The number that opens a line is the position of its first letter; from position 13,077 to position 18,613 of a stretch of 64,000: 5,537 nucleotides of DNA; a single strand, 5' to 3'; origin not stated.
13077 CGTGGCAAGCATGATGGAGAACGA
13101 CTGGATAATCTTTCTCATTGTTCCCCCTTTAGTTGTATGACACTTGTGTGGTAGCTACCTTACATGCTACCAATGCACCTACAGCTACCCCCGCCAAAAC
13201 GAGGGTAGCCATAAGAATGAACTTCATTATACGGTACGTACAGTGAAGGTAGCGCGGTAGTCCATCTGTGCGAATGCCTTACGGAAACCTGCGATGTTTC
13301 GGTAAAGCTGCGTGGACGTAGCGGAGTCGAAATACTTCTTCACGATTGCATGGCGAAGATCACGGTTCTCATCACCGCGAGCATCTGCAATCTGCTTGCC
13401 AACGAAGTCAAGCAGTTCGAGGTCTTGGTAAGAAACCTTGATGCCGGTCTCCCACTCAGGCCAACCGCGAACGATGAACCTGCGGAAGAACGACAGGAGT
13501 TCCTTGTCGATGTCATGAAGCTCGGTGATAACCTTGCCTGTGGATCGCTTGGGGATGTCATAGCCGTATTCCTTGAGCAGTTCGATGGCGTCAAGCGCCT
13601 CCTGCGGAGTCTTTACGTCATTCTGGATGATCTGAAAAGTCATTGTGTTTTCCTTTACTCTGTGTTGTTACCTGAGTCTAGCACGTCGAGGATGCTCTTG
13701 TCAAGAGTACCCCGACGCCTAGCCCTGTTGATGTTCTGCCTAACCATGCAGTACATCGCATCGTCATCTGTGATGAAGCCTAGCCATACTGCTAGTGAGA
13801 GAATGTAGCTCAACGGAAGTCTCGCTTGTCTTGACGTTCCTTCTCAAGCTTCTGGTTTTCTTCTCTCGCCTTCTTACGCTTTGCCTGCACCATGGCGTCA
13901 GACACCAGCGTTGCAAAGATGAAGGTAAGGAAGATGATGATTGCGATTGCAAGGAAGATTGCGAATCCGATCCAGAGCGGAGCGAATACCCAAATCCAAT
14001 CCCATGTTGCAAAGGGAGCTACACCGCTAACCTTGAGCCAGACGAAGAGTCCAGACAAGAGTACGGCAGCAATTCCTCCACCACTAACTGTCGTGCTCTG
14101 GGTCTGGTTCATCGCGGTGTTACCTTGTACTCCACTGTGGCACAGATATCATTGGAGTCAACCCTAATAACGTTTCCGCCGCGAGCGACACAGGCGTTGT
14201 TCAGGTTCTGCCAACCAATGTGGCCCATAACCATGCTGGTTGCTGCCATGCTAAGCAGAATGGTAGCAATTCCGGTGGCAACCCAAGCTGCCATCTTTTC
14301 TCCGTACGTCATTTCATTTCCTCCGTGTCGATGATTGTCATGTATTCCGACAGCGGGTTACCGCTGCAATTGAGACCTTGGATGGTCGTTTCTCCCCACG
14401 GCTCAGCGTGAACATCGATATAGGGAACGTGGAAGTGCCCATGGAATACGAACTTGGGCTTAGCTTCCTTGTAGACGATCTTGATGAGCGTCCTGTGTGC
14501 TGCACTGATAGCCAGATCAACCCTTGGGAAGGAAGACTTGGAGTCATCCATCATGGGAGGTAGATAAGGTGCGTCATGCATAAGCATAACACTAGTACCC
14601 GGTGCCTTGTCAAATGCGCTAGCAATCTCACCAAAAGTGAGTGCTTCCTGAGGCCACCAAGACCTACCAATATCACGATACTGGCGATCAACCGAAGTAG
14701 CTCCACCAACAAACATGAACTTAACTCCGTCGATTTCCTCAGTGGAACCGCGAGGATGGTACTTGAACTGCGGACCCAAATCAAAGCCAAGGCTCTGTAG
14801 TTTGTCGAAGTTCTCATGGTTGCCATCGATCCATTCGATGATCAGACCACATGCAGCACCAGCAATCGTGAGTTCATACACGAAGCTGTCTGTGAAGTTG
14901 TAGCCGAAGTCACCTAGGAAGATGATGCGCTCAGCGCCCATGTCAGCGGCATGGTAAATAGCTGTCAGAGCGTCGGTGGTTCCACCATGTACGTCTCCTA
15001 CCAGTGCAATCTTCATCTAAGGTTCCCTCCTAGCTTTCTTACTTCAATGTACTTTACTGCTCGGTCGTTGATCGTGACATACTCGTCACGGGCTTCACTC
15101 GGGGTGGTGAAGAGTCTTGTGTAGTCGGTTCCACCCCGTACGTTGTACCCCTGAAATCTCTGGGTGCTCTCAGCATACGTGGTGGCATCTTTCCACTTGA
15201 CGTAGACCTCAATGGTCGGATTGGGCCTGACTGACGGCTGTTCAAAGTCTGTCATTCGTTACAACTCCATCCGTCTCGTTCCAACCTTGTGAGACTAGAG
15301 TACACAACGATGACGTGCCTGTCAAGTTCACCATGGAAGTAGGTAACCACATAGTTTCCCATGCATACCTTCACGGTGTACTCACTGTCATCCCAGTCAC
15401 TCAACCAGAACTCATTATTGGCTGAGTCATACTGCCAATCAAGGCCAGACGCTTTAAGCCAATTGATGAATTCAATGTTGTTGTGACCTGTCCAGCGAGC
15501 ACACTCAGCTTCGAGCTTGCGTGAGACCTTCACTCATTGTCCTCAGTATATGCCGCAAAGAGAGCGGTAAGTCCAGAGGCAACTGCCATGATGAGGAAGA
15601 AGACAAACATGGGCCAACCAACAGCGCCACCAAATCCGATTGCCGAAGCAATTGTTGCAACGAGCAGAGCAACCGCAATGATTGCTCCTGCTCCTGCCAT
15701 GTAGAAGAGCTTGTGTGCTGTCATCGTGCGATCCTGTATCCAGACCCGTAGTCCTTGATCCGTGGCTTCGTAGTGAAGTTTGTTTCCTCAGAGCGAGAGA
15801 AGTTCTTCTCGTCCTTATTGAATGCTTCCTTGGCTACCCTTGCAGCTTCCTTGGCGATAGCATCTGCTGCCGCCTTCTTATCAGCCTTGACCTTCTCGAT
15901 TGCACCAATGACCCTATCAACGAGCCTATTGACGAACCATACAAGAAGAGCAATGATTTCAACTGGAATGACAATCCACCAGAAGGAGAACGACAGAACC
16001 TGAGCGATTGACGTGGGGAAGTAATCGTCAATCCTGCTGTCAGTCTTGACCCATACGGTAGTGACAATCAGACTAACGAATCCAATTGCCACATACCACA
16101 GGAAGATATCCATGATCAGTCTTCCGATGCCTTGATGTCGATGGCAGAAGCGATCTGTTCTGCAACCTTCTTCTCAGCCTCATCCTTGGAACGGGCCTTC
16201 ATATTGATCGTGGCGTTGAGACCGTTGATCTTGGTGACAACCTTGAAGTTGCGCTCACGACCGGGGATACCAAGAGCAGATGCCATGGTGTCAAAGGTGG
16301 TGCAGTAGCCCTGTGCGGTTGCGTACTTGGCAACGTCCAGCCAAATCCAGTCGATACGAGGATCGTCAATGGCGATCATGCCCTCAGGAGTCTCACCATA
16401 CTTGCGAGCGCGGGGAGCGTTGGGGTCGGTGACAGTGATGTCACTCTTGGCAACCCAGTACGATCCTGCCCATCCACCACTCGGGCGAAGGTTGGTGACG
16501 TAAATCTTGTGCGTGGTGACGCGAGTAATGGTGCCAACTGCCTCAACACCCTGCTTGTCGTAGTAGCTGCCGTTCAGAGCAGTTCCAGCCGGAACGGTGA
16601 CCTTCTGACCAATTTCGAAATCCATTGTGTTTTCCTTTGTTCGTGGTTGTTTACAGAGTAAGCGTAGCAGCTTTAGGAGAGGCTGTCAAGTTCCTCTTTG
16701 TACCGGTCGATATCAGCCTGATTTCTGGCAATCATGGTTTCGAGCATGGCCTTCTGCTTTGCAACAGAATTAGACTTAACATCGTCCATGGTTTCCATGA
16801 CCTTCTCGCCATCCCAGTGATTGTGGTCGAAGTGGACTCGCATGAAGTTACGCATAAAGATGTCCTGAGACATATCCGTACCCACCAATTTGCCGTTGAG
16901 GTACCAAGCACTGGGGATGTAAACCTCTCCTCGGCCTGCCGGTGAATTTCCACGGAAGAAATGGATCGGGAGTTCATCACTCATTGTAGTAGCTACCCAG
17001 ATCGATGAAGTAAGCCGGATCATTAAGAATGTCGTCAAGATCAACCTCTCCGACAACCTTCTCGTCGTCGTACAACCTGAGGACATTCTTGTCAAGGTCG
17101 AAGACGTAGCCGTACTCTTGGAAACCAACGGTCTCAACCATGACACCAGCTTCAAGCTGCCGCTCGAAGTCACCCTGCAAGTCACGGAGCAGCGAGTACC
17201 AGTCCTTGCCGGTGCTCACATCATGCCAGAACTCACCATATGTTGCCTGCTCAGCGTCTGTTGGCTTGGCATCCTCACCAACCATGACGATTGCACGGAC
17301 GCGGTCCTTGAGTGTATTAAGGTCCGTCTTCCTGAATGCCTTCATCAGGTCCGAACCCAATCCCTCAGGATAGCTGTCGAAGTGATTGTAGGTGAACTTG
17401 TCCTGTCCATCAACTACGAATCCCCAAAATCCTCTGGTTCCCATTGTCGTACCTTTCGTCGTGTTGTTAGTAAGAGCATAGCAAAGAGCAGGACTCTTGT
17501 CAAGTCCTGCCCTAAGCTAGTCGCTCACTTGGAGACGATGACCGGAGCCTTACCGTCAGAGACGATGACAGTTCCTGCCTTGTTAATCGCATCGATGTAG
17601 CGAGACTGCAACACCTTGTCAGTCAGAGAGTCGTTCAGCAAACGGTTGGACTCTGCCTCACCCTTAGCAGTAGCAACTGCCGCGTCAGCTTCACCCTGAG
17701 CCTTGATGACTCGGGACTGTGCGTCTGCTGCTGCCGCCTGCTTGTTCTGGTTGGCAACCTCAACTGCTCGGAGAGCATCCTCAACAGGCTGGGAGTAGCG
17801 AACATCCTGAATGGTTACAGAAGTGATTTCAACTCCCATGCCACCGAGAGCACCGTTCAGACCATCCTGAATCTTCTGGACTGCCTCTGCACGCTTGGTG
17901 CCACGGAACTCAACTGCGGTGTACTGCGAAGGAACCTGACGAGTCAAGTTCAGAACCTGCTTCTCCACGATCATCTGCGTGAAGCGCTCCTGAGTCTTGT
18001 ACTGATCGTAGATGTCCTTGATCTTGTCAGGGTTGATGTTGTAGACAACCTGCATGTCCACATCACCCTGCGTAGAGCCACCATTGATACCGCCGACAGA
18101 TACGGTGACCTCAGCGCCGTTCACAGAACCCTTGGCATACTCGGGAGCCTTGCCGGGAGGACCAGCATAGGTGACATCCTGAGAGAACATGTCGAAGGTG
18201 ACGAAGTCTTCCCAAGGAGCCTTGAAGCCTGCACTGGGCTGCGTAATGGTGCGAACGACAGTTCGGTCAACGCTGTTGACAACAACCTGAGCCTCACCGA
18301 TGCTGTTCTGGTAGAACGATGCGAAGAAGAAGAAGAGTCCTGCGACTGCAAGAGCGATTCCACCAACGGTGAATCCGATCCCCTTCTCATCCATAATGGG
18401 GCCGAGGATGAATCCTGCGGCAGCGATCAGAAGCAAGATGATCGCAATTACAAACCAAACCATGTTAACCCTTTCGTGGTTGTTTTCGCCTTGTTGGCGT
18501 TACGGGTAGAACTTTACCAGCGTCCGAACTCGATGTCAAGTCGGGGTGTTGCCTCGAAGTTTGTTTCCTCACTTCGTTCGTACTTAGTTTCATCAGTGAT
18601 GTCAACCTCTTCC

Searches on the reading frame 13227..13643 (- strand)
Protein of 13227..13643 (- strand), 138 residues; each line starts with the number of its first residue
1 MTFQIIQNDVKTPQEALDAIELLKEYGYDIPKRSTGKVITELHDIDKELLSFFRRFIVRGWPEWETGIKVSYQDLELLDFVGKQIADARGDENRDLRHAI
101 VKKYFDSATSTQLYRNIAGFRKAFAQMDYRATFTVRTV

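Call 6: search_protein_families(library=pfam, proteins=[window:13227-13643:-], max_evalue=0.1)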
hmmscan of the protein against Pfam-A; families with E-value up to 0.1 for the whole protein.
window:13227-13643:- (138 aa): 0 families

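Call 8: search_protein_families(library=phrogs, proteins=[window:13227-13643:-], max_evalue=0.01)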
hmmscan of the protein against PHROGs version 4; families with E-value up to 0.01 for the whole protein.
window:13227-13643:- (138 aa): 0 families

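Call 76: find_related_loci(query=A2, collection=viral_contigs, flank=4000)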
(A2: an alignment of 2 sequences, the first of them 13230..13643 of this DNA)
Query A2 (138 aa) in viral_contigs; peptide patterns used: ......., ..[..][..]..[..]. (x = any residue, [..] = any of these).
46 stretches matched a pattern, but none encodes a relative of the query by tblastn (E <= 1e-3).

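Call 90: find_homologous_proteins(query=A2, max_evalue=0.001)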
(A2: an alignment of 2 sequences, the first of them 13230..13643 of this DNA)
Query A2 (2 sequences) (138 aa, profile of the alignment): 5 proteins with E <= 0.001 among 505 candidates.
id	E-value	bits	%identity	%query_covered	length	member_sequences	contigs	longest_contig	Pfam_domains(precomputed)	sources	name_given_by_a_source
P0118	1.2e-77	277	99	100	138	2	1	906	-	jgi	jgi:hypothetical protein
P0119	1.1e-69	251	49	100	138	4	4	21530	-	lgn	-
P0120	7.8e-68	245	83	100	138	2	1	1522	-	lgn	-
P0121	1.3e-59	218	51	100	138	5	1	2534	-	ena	-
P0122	8.2e-47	177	61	100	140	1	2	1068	-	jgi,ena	-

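Call 91: find_encoding_contigs(protein=P0119, flank=6000, max_places=4)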
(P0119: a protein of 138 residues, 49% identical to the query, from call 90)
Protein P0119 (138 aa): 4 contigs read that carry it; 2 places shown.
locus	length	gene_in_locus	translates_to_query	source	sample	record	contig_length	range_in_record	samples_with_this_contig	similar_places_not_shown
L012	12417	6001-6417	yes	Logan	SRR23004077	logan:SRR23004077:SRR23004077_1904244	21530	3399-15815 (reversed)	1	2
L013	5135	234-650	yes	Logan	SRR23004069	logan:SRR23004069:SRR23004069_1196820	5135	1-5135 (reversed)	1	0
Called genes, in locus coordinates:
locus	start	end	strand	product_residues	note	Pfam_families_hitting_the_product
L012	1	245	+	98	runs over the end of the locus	PF02467:Whib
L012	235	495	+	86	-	-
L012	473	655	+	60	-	-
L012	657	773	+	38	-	-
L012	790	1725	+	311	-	PF01145:Band_7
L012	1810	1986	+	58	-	-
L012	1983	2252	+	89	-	-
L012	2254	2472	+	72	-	-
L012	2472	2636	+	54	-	-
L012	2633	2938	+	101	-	-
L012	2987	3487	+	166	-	-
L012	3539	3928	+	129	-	-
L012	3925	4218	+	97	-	-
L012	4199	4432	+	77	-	-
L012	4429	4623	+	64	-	-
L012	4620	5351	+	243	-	PF00149:Metallophos, PF12850:Metallophos_2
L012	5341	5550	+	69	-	-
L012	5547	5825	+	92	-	PF10269:Tmemb_185A (weak)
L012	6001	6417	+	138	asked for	-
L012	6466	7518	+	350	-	-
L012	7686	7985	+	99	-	-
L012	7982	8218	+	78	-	-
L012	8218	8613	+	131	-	PF10686:YAcAr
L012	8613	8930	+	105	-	-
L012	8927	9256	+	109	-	-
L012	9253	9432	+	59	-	-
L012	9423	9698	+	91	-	-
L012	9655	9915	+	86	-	-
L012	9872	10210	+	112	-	-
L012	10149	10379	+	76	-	-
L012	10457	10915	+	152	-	PF03767:Acid_phosphat_B, PF25109:HAD_PNKP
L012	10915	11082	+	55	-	-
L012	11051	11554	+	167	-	-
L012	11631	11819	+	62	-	-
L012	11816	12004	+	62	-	-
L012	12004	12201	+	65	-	-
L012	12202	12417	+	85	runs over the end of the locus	PF00085:Thioredoxin, PF13098:Thioredoxin_2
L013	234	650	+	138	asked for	-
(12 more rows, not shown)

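Call 92: find_encoding_contigs(protein=P0121, flank=3000, max_places=3)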
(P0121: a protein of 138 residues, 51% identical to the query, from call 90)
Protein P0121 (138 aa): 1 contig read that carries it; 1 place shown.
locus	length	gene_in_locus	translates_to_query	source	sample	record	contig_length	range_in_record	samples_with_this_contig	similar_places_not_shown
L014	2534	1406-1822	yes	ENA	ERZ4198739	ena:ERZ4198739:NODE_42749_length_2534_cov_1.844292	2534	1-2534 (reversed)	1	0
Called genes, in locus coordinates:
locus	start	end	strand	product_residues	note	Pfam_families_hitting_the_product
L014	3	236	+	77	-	?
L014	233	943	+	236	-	PF00149:Metallophos, PF12850:Metallophos_2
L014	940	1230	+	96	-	PF10269:Tmemb_185A (weak)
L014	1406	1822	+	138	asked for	-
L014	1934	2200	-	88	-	-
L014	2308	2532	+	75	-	?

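Call 93: find_encoding_contigs(protein=P0120, flank=3000, max_places=3)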
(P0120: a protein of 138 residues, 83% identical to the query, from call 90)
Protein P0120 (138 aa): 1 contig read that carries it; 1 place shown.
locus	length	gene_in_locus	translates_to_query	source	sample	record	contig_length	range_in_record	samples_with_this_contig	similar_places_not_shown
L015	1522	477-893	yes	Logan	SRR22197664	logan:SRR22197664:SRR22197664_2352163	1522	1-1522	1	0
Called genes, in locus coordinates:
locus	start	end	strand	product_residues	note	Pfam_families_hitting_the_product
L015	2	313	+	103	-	?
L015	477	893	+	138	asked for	-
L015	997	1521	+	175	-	?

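Call 97: search_protein_families(library=pfam, proteins=[window:13230-13643:-], max_evalue=1)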
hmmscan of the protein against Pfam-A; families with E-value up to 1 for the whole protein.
window:13230-13643:- (138 aa): 1 family
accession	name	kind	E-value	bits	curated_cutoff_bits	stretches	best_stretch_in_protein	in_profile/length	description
PF03537.19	Glyco_hydro_114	-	0.14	11.8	27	1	2-110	1-104/231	Glycoside-hydrolase family GH114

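Call 98: search_protein_families(library=ncbifam, proteins=[window:13230-13643:-], max_evalue=1)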
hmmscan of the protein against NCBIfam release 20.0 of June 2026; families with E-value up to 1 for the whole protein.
window:13230-13643:- (138 aa): 0 families

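Call 109: predict_structure(alignment_id=A7)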
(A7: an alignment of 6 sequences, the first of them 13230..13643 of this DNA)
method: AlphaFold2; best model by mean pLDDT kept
length: 138 residues; sequences in the alignment: 6
mean_pLDDT: 81.2   pTM: 0.71
mean pLDDT of the five models: 81.2, 79.1, 78.6, 75.7, 61.8
residues with pLDDT >= 90: 24; 70-90: 93; 50-70: 18; < 50: 3
segments of 3 or more residues with pLDDT < 50: 32-34
pLDDT, mean of each block of 10 residues (from residue 1): 77 64 76 58 86 84 77 91 89 88 89 88 86 84
secondary structure, 60 per line:
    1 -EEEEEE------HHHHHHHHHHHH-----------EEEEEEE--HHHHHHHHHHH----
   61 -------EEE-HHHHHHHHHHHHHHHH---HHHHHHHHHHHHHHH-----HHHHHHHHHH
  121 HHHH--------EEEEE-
elements in order: E2-7 H14-25 E37-43 H46-56 E68-70 H72-87 H91-105 H111-124 E133-137

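Call 115: fold_search(model_id=the predicted structure, library=viral)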
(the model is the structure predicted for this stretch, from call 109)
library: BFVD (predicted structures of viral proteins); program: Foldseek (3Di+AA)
matches with E <= 10: 220; with E <= 0.001: 1
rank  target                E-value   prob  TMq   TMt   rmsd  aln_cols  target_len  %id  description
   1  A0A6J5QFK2            4.5e-04  1.00  0.56  0.50   7.1       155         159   12  Uncharacterized protein [uncultured Caudovirales phage]
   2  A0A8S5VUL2            1.0e-01  0.66  0.40  0.37   9.6       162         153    7  (no name in the UniProt tables at hand)
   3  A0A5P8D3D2            1.1e-01  0.47  0.36  0.35   8.5       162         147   14  (no name in the UniProt tables at hand)
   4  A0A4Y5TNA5            2.5e-01  0.57  0.45  0.47   5.6       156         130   12  (no name in the UniProt tables at hand)
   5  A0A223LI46            4.2e-01  0.21  0.35  0.38   9.0       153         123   12  Uncharacterized protein [Erwinia phage vB_EamM_RisingSun]
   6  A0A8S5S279            7.3e-01  0.18  0.36  0.37   7.8       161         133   10  Uncharacterized protein [Podoviridae sp. ct8Lf7]
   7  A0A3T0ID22            8.7e-01  0.06  0.17  0.22  14.0       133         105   11  Uncharacterized protein [Streptomyces phage Gilson]
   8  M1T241                9.3e-01  0.07  0.20  0.21  17.3       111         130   15  RdRp (Fragment) [Sweet potato chlorotic stunt virus]
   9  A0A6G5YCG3            9.8e-01  0.08  0.27  0.27  16.2       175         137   12  (no name in the UniProt tables at hand)
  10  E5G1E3                9.8e-01  0.06  0.17  0.15  18.4       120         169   15  p32 protein (Fragment) [African swine fever virus]
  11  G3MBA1                1.0e+00  0.20  0.35  0.44   7.8       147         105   11  Gp31 [Bacillus phage G]
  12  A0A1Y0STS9            1.0e+00  0.11  0.23  0.22  11.6       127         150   10  Uncharacterized protein [Pseudomonas phage Phabio]
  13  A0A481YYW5            1.0e+00  0.09  0.25  0.27  13.9       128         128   12  Uncharacterized protein [Marseillevirus LCMAC202]
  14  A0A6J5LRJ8            1.2e+00  0.12  0.34  0.39   6.9       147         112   11  Uncharacterized protein [uncultured Caudovirales phage]
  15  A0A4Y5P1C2            1.2e+00  0.05  0.17  0.12  23.6       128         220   14  (no name in the UniProt tables at hand)
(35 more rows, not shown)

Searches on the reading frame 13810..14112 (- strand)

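Call 6: search_protein_families(library=pfam, proteins=[window:13810-14112:-], max_evalue=0.1)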
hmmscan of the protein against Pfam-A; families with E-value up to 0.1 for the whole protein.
window:13810-14112:- (100 aa): 11 families
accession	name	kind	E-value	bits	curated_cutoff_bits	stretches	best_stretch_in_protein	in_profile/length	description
PF10269.14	Tmemb_185A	-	8.3e-05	22.9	23.1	1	21-83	143-199/252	Transmembrane Fragile-X-F protein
PF07264.17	EI24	-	0.00011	22.8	32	1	13-80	23-96/199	Sulfate transporter CysZ/Etoposide-induced protein 2.4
PF12297.13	EVC2_like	-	0.0071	15.7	25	1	43-93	66-116/429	Ellis van Creveld protein 2 like protein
PF07332.16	Phage_holin_3_6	-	0.024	15.1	28.4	1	10-70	35-92/116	Putative Actinobacterial Holin-X, holin superfamily III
PF01277.22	Oleosin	-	0.026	14.7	25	1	10-91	10-93/113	Oleosin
PF03137.26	OATP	-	0.028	13.1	25.8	1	37-94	208-263/545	Organic Anion Transporter Polypeptide (OATP) family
PF06305.16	LapA_dom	-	0.034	14.5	28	1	52-92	19-62/64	Lipopolysaccharide assembly protein A domain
PF05620.16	TMEM208_SND2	-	0.06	13.6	22.9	1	38-96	113-161/167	SRP-independent targeting protein 2/TMEM208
PF14316.11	DUF4381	-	0.066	14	27.2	1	43-96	14-65/145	Domain of unknown function (DUF4381)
PF17247.7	DUF5316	-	0.077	13.2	28.7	0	57-93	10-47/74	Family of unknown function (DUF5316)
PF25184.1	YxzE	-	0.08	14.4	40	0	52-89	3-40/65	YxzE-like putative bacteriocin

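Call 8: search_protein_families(library=phrogs, proteins=[window:13810-14112:-], max_evalue=0.01)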
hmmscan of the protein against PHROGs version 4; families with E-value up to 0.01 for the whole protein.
window:13810-14112:- (100 aa): 4 families
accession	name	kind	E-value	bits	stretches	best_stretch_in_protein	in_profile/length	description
phrog_1374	-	unknown function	3e-13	50.4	1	2-82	6-83/89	-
phrog_20229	-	unknown function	0.0023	19.1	1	16-89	4-71/93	-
phrog_944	-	moron, auxiliary metabolic gene and host takeover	0.0044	17.7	1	17-92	127-204/235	membrane protein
phrog_4198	-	unknown function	0.0048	18.1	1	36-86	9-52/98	-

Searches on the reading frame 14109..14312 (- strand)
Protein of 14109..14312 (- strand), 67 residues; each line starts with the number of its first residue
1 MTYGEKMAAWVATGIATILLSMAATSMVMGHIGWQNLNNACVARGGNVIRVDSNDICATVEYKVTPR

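Call 6: search_protein_families(library=pfam, proteins=[window:14109-14312:-], max_evalue=0.1)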
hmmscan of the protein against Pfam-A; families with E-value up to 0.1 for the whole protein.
window:14109-14312:- (67 aa): 1 family
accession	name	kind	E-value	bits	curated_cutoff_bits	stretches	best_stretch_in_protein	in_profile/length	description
PF18346.7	SH3_15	-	0.054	14.2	24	1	25-55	17-47/67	Mind bomb SH3 repeat domain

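Call 8: search_protein_families(library=phrogs, proteins=[window:14109-14312:-], max_evalue=0.01)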
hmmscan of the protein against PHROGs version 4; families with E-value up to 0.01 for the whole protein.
window:14109-14312:- (67 aa): 0 families

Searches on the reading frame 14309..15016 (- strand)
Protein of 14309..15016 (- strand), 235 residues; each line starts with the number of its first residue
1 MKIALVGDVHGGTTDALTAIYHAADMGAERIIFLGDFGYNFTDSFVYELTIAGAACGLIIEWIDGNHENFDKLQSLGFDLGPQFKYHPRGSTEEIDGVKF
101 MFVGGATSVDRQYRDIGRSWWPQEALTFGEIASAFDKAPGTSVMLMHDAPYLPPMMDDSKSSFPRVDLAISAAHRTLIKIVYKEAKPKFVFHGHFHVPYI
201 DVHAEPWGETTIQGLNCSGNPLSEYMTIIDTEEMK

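Call 6: search_protein_families(library=pfam, proteins=[window:14309-15016:-], max_evalue=0.1)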
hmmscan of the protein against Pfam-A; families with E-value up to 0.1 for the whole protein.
window:14309-15016:- (235 aa): 3 families
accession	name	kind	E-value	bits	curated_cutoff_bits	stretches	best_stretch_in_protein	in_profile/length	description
PF00149.33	Metallophos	-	1.2e-09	39.3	21.5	1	1-198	1-191/191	Calcineurin-like phosphoesterase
PF12850.12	Metallophos_2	-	2.5e-09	37.7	27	1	1-205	1-126/154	Calcineurin-like phosphoesterase superfamily domain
PF01973.23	MptE-like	-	0.014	15.6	34.6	1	9-39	137-168/171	6-hydroxymethylpterin diphosphokinase MptE-like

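Call 8: search_protein_families(library=phrogs, proteins=[window:14309-15016:-], max_evalue=0.01)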
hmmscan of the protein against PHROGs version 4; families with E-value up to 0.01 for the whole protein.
window:14309-15016:- (235 aa): 2 families
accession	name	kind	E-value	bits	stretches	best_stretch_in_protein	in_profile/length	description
phrog_1649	-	other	8.9e-36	124.1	1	1-232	36-288/308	metallo-phosphoesterase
phrog_547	-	other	0.0041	17.2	0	30-101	75-143/245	phosphoesterase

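Call 35: search_dna_similar(query=window:14309-15016:-, collection=phages, mode=protein, max_rows=12)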
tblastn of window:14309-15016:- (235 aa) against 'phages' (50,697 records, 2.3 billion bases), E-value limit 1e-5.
Records with a match: 311; places in all: 312; records where one place covers at least 80% of the query: 310.
Best place of each record, by identity: <60% 311.
By first word of the organism name: Mycobacterium 146; Streptomyces 127; Rhizobium 11; Microbacterium 7; Sinorhizobium 7; Rhodococcus 4; Bacteriophage 2; Synechococcus 2; Arthrobacter 1; Nitratidesulfovibrio 1; and 3 more.
By host as written in the record: Mycobacterium smegmatis mc2 155 101; Streptomyces griseus ATCC 10137 52; Mycobacterium smegmatis mc#155 31; Streptomyces lividans JI 1326 29; Streptomyces viridochromogenes DSM40736 12; - 9; Streptomyces sanglieri UNT16F27A 9; Streptomyces mirabilis NRRL B-2400 7; and 32 more.
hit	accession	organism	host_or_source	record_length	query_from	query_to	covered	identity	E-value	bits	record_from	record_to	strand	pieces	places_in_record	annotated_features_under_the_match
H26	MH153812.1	Rhodococcus phage Grayson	Rhodococcus erythropolis RIA 643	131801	3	232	98%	36.0%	3e-32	129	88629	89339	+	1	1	166: hypothetical protein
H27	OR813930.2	Mycobacterium phage WXIN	Mycolicibacterium septicum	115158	2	228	97%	35.3%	2e-34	135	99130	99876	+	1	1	hypothetical protein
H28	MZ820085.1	Mycobacterium phage ScoobyDoobyDoo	Mycobacterium smegmatis mc2 155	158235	2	235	100%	33.1%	6e-28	117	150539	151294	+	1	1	250: metallophosphoesterase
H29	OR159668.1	Mycobacterium phage Aegeus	Mycobacterium chelonae ATCC 35752_DMP1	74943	2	234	99%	32.9%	1e-26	113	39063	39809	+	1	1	55: phosphoesterase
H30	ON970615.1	Mycobacterium phage Baudelaire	Mycobacterium chelonae ATCC 35752_DMP1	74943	2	234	99%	32.9%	1e-26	113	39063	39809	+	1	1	55: phosphoesterase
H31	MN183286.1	Mycobacterium phage Yeet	Mycobacterium smegmatis mc2 155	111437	2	221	94%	34.3%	2e-31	127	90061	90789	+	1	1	167: metallophosphoesterase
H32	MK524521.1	Mycobacterium phage Schatzie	Mycobacterium smegmatis mc2 155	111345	2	221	94%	34.3%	2e-31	127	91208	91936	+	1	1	170: metallophosphoesterase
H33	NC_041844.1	Mycobacterium phage Optimus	Mycobacterium smegmatis mc2 155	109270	2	221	94%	34.3%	2e-31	127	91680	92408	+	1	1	174: metallo-phosphoesterase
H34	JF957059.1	Mycobacterium phage Optimus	Mycobacterium smegmatis mc2 155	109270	2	221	94%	34.3%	2e-31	127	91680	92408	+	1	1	174: metallophosphoesterase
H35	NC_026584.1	Mycobacterium phage Minerva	Mycobacterium smegmatis mc2 155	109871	2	221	94%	34.3%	2e-31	127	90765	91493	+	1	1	175: metallo-phosphoesterase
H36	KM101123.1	Mycobacterium phage Minerva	Mycobacterium smegmatis mc2 155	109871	2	221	94%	34.3%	2e-31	127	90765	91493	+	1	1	175: metallophosphoesterase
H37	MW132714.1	Mycobacterium phage Pound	Mycobacterium smegmatis mc#155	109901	2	221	94%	34.3%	2e-31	127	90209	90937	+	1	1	169: metallophosphoesterase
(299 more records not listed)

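Call 77: find_related_loci(query=A3, collection=viral_contigs, flank=5000)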
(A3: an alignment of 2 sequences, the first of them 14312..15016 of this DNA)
Query A3 (235 aa) in viral_contigs; peptide patterns used: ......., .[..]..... (x = any residue, [..] = any of these).
186 stretches matched a pattern, but none encodes a relative of the query by tblastn (E <= 1e-3).

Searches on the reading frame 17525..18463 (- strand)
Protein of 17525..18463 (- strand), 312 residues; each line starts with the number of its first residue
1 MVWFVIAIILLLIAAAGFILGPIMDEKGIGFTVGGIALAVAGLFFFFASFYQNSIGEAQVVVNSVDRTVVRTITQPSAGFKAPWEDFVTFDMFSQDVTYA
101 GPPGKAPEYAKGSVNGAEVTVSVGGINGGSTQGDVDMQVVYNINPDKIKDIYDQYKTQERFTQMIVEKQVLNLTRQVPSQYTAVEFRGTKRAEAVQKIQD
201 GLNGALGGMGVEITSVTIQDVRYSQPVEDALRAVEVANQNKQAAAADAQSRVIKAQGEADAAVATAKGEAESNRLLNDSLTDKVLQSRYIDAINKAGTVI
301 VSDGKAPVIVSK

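Call 9: search_protein_families(library=phrogs, proteins=[window:17525-18463:-], max_evalue=0.00001)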
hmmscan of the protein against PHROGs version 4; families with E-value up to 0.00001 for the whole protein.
window:17525-18463:- (312 aa): 1 family
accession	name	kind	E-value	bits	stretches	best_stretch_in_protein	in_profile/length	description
phrog_200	-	other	2.4e-43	149.7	1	1-305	44-351/379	lipoprotein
